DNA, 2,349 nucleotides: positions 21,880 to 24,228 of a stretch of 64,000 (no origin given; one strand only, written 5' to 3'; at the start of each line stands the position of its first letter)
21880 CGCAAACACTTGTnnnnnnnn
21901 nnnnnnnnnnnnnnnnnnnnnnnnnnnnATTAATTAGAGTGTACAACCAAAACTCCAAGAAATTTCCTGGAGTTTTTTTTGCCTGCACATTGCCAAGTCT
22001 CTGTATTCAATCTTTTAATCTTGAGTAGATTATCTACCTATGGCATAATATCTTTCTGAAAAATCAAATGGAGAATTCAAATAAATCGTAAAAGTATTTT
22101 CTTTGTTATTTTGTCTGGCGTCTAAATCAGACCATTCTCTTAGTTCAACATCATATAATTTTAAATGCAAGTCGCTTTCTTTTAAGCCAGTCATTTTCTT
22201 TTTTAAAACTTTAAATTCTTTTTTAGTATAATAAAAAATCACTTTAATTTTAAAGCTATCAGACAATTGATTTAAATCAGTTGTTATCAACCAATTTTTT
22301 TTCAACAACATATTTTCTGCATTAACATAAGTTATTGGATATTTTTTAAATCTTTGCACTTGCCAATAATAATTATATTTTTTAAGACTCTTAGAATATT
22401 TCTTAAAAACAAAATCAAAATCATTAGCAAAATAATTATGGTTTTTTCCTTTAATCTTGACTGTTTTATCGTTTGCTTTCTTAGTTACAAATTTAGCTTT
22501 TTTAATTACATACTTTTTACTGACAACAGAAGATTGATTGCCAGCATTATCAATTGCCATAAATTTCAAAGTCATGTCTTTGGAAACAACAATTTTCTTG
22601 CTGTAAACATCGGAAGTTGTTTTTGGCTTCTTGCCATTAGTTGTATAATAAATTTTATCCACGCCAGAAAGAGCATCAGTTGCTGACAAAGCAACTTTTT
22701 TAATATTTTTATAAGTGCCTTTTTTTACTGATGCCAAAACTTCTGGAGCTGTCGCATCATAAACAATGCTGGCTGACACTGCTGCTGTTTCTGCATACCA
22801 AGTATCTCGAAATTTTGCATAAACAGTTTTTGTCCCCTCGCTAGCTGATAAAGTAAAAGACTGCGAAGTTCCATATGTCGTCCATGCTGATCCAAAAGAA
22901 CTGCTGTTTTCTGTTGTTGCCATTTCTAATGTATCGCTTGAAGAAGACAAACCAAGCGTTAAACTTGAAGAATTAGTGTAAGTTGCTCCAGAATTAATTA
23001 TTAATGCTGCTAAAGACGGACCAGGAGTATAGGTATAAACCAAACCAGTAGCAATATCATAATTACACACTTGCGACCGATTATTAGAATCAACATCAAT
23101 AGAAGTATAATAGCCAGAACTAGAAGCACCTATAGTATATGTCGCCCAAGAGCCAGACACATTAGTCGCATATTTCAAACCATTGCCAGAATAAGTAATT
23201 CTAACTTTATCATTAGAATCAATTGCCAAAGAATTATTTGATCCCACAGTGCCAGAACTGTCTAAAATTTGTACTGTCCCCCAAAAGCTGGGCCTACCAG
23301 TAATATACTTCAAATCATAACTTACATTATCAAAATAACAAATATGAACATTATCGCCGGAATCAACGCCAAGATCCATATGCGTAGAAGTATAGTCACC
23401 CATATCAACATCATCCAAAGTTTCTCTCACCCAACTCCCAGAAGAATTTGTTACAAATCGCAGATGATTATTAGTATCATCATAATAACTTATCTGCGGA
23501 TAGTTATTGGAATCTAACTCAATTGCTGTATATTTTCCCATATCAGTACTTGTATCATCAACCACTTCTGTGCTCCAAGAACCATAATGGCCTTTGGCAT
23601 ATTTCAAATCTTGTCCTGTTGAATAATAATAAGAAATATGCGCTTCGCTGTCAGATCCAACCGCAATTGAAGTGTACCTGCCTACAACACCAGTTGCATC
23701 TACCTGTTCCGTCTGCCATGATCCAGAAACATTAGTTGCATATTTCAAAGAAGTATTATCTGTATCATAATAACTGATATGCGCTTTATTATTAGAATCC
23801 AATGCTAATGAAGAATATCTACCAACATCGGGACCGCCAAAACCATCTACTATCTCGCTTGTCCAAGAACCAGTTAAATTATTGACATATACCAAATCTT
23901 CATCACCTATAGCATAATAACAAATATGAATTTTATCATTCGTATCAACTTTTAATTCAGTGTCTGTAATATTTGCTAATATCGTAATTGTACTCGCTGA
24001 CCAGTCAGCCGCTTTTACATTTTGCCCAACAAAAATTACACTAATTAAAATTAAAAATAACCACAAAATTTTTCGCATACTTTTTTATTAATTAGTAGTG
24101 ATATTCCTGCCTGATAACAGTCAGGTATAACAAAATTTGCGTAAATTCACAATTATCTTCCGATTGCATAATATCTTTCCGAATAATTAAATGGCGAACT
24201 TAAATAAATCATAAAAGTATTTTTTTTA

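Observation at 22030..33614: Tandem array of six paralogous secreted propeller-repeat proteins, a candidate surface-adhesin diversification locus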

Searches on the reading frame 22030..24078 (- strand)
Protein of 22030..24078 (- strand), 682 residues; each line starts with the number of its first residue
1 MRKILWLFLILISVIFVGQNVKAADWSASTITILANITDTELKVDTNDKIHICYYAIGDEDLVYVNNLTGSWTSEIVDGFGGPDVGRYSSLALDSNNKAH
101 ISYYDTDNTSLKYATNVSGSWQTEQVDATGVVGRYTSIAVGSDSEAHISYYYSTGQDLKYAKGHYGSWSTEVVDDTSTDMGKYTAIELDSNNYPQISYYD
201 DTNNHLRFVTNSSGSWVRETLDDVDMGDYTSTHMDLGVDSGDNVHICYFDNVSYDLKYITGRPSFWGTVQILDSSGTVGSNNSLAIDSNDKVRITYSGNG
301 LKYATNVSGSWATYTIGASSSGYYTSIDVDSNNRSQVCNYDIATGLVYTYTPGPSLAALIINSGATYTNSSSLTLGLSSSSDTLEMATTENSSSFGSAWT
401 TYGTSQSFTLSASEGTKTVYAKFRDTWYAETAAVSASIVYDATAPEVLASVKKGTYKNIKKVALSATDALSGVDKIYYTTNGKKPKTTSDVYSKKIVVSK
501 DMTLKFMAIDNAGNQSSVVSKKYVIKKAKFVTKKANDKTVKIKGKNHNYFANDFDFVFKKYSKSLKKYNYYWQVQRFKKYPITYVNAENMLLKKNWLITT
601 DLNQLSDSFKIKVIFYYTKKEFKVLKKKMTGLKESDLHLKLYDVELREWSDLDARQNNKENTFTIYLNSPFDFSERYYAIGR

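Call 3: search_protein_families(library=pfam, proteins=[window:22030-24078:-], max_evalue=1)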
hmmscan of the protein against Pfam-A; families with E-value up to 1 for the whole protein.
window:22030-24078:- (682 aa): 3 families
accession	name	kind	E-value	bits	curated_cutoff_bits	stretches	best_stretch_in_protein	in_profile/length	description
PF13290.12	CHB_HEX_C_1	-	1.4e-16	60.7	22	1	452-520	2-67/67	Chitobiase/beta-hexosaminidase C-terminal domain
PF13287.12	Fn3_assoc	-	1.6e-13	51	23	1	474-523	10-59/59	Fn3 associated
PF12245.14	Big_3_2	-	0.31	11.7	23.3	1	500-526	95-121/122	Bacterial Ig-like domain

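Call 4: search_protein_families(library=ncbifam, proteins=[window:22030-24078:-], max_evalue=1)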
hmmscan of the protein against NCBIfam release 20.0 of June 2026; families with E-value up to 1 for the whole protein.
window:22030-24078:- (682 aa): 1 family
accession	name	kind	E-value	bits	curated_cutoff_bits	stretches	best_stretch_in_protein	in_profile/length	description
NF047446.1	barrel_OmpL47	domain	8.8e-11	42.1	40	1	456-521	1-64/68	OmpL47-type beta-barrel domain-containing protein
